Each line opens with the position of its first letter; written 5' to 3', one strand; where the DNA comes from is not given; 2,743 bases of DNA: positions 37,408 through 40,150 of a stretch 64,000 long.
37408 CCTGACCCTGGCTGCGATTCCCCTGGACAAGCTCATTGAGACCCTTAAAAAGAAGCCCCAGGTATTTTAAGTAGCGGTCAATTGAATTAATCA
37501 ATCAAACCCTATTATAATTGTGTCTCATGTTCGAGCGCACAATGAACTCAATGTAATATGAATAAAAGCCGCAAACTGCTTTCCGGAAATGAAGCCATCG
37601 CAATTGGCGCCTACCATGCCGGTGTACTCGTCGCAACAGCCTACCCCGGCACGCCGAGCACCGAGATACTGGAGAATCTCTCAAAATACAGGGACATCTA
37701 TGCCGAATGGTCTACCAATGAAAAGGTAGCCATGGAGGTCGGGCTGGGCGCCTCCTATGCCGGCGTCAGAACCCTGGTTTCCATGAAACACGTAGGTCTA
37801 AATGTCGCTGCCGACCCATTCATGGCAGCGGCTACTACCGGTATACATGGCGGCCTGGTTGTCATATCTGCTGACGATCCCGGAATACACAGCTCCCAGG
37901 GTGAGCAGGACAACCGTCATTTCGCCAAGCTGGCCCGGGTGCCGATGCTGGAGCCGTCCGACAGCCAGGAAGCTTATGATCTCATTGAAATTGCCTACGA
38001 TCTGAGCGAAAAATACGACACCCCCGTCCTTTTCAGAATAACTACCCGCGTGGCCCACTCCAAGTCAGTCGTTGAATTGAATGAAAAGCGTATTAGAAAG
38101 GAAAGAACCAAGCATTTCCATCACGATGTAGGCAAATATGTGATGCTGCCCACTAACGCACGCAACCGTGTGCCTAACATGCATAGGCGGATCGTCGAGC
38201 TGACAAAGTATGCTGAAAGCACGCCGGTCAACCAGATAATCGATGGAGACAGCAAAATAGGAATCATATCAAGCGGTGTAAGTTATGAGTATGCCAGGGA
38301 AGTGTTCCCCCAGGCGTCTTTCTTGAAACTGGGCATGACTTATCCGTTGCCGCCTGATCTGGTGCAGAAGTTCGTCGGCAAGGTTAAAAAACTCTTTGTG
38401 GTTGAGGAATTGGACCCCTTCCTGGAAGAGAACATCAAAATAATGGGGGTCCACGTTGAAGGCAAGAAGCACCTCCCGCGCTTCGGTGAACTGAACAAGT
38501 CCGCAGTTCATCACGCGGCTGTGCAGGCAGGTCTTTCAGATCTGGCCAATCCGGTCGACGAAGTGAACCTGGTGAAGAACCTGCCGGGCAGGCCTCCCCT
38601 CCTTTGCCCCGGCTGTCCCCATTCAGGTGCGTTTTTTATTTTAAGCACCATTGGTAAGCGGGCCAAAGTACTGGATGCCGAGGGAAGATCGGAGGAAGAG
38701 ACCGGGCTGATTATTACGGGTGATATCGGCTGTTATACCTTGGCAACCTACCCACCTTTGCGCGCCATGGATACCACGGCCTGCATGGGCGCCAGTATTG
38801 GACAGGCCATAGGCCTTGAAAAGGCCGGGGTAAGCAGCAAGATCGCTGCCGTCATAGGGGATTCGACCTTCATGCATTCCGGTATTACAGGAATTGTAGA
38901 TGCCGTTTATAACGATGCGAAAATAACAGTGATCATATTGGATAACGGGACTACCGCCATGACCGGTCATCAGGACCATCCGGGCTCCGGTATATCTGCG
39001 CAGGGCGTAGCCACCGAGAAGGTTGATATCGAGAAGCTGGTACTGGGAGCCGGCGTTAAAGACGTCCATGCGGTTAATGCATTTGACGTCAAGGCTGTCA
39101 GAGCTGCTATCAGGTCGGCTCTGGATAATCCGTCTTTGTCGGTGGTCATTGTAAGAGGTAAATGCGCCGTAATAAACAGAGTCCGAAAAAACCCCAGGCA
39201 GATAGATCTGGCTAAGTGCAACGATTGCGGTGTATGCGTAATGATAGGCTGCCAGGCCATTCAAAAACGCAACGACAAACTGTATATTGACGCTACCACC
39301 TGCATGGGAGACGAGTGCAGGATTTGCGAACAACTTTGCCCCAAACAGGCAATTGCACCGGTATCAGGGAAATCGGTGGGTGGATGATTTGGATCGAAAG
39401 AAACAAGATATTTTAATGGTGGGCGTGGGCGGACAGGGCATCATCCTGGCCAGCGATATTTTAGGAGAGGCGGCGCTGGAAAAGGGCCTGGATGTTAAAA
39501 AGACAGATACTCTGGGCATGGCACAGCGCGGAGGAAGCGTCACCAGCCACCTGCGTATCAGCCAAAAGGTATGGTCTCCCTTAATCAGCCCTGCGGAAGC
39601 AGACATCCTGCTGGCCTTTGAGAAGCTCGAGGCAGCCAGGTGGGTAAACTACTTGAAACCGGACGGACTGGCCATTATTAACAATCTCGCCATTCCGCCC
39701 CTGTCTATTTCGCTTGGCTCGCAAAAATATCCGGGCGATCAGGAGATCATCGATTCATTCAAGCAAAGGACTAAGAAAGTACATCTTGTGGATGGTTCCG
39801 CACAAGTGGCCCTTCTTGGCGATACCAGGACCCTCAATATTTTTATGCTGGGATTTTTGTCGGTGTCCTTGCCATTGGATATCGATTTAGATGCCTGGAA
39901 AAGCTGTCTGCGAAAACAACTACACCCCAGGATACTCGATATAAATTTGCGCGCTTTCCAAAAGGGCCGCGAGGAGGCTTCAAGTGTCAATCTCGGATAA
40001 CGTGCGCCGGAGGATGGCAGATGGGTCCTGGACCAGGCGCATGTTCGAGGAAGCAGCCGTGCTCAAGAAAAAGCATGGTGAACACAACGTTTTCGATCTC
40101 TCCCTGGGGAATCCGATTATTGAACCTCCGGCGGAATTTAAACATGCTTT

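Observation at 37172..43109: GYD–iorA–iorB–aminotransferase–acyl-CoA ligase block: candidate arylacetate to aromatic amino acid (or reverse) pathway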

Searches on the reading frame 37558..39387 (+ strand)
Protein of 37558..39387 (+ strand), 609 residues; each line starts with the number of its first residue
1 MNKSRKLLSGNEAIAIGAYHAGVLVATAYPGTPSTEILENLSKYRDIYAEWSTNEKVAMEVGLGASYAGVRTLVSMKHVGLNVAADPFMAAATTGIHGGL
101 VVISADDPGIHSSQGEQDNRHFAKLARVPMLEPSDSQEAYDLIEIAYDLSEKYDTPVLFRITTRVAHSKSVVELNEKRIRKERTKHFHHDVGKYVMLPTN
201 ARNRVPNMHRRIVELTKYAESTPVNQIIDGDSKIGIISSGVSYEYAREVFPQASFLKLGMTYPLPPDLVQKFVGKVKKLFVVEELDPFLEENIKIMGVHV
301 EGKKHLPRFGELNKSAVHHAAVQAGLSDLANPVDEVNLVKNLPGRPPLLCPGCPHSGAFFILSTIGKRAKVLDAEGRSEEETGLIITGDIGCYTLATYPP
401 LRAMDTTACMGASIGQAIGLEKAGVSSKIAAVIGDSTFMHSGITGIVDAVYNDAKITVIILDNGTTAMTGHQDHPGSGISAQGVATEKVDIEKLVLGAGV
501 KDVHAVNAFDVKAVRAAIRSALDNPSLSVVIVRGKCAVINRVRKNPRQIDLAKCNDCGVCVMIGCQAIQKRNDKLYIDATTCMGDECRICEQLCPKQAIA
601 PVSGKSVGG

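Call 3: search_protein_families(library=pfam, proteins=[window:37558-39387:+])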
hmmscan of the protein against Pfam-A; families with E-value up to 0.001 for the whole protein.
window:37558-39387:+ (609 aa): 2 families
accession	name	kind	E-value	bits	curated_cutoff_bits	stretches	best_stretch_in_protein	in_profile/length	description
PF02775.26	TPP_enzyme_C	-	7.4e-24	84.7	21.9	1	389-532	1-151/151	Thiamine pyrophosphate enzyme, C-terminal TPP binding domain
PF01855.24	POR_N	-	7.4e-16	59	27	1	17-188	2-181/231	Pyruvate flavodoxin/ferredoxin oxidoreductase, thiamine diP-bdg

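Call 4: search_protein_families(library=ncbifam, proteins=[window:37558-39387:+])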
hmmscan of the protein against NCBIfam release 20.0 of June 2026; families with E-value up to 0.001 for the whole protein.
window:37558-39387:+ (609 aa): 23 families
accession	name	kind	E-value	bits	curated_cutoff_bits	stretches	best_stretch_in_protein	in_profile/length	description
TIGR03336.1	IOR_alpha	equivalog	6.3e-209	695.2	650.9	1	5-599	2-595/595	indolepyruvate ferredoxin oxidoreductase subunit alpha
NF009589.0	PRK13030.1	subfamily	1.2e-38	132.5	816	1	66-486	114-556/1170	indolepyruvate ferredoxin oxidoreductase family protein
TIGR03710.1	OAFO_sf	subfamily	1.5e-22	79.9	482.75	2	3-75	191-266/561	2-oxoacid:acceptor oxidoreductase subunit alpha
NF009588.0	PRK13029.1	subfamily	5e-20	71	952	2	65-294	113-360/1196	indolepyruvate ferredoxin oxidoreductase family protein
NF005507.0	PRK07119.1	subfamily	2.5e-19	69.3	399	1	4-188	3-196/352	3-methyl-2-oxobutanoate dehydrogenase subunit VorB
NF006412.0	PRK08659.1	equivalog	4.5e-19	68.9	411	1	3-208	3-217/378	2-oxoacid:acceptor oxidoreductase subunit alpha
NF006232.0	PRK08366.1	equivalog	2.4e-10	39.6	646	1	3-177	5-185/394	2-ketoisovalerate ferredoxin oxidoreductase subunit alpha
NF040682.1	PorA_Arch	equivalog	2.4e-08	33.3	550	1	5-154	3-157/387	pyruvate synthase subunit PorA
NF007206.0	PRK09627.1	equivalog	3.7e-08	32.7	579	1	9-194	7-204/375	2-oxoglutarate synthase subunit alpha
NF041171.1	Oxoac_fdxbeta_Archa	equivalog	5.1e-08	32.6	423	1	353-543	6-196/296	2-oxoacid:ferredoxin oxidoreductase subunit beta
TIGR02177.1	PorB_KorB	subfamily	3.3e-07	30.1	261.9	1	350-543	4-194/286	2-oxoacid:acceptor oxidoreductase, beta subunit, pyruvate/2-ketoisovalerate family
NF006233.0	PRK08367.1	equivalog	6.4e-07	28.6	625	1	5-151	4-155/394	pyruvate ferredoxin oxidoreductase subunit alpha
NF005485.1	PRK07092.1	equivalog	8.8e-07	28.1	493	1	409-532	397-516/523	benzoylformate decarboxylase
NF008820.0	PRK11866.1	equivalog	1.7e-06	27.6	402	1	344-543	12-208/287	2-oxoacid ferredoxin oxidoreductase subunit beta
TIGR02700.1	flavo_MJ0208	hypoth_equivalog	1.7e-06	27.5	251.35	1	542-600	137-195/234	dihydromethanopterin reductase (acceptor)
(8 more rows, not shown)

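Call 31: search_solved_structures(query=window:37558-39387:+, max_evalue=0.00001)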
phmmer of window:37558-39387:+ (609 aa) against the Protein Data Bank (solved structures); distinct sequences matched with E-value up to 0.00001: 1.
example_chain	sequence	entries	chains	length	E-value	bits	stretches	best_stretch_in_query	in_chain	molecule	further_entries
1yd7_A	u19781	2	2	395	2.8e-11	45.9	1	7-172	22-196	2-keto acid:ferredoxin oxidoreductase subunit alpha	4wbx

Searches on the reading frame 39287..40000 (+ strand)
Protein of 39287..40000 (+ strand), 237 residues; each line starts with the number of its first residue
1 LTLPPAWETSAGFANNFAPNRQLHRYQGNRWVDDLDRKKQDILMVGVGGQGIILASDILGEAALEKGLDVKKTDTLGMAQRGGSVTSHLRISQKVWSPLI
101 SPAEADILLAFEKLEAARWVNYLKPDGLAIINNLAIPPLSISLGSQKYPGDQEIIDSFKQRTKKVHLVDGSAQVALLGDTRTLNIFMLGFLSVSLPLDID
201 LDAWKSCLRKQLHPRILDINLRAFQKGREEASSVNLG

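Call 3: search_protein_families(library=pfam, proteins=[window:39287-40000:+])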
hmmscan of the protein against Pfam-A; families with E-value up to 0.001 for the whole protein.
window:39287-40000:+ (237 aa): 1 family
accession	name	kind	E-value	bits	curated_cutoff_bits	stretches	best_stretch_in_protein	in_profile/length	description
PF01558.24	POR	-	3.1e-36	125.6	27.4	1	48-229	1-173/173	Pyruvate ferredoxin/flavodoxin oxidoreductase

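Call 4: search_protein_families(library=ncbifam, proteins=[window:39287-40000:+])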
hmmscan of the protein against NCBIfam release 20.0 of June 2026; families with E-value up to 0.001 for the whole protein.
window:39287-40000:+ (237 aa): 26 families (the best 25 are shown)
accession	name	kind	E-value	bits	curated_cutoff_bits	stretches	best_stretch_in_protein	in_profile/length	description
NF005322.0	PRK06853.1-2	equivalog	1.1e-71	240.7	237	1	37-232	3-194/197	indolepyruvate oxidoreductase subunit beta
NF005325.0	PRK06853.1-5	equivalog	2.1e-62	210.3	230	1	38-230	2-190/192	indolepyruvate oxidoreductase subunit beta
NF005323.0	PRK06853.1-3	equivalog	2.3e-55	187.6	238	1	37-231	4-195/197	indolepyruvate oxidoreductase subunit beta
TIGR03334.1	IOR_beta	equivalog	1.5e-50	171.8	205.8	1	41-228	2-188/189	indolepyruvate ferredoxin oxidoreductase subunit beta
NF005324.0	PRK06853.1-4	equivalog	3.8e-36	124.8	222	1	39-232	2-190/196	indolepyruvate oxidoreductase subunit beta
NF005326.0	PRK06853.1-6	equivalog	4.1e-36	124.7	348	1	38-232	2-197/202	indolepyruvate oxidoreductase subunit beta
NF004917.0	PRK06274.1-3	equivalog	6.3e-34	117.7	284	1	39-234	2-196/203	indolepyruvate oxidoreductase subunit beta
NF004915.0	PRK06274.1-1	equivalog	8.3e-34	116.7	274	1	41-231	4-192/194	indolepyruvate oxidoreductase subunit beta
NF004918.0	PRK06274.1-4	equivalog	2.3e-32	112.4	278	1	41-234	4-195/202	indolepyruvate oxidoreductase subunit beta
NF005328.0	PRK06853.2-2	equivalog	1.5e-25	90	240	1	39-233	3-185/192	indolepyruvate oxidoreductase subunit beta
NF004916.0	PRK06274.1-2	equivalog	8.3e-23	81.4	227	1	40-137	3-99/178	indolepyruvate oxidoreductase subunit beta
NF005327.0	PRK06853.2-1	equivalog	9.5e-22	77.8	242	1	41-192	5-151/194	indolepyruvate oxidoreductase subunit beta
NF009589.0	PRK13030.1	subfamily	1.6e-20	72.5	816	1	36-232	725-928/1170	indolepyruvate ferredoxin oxidoreductase family protein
NF005329.0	PRK06853.2-4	equivalog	6e-17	62.4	267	1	40-133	2-101/175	indolepyruvate oxidoreductase subunit beta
NF009588.0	PRK13029.1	subfamily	6.5e-17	60.7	952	1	38-233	743-945/1196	indolepyruvate ferredoxin oxidoreductase family protein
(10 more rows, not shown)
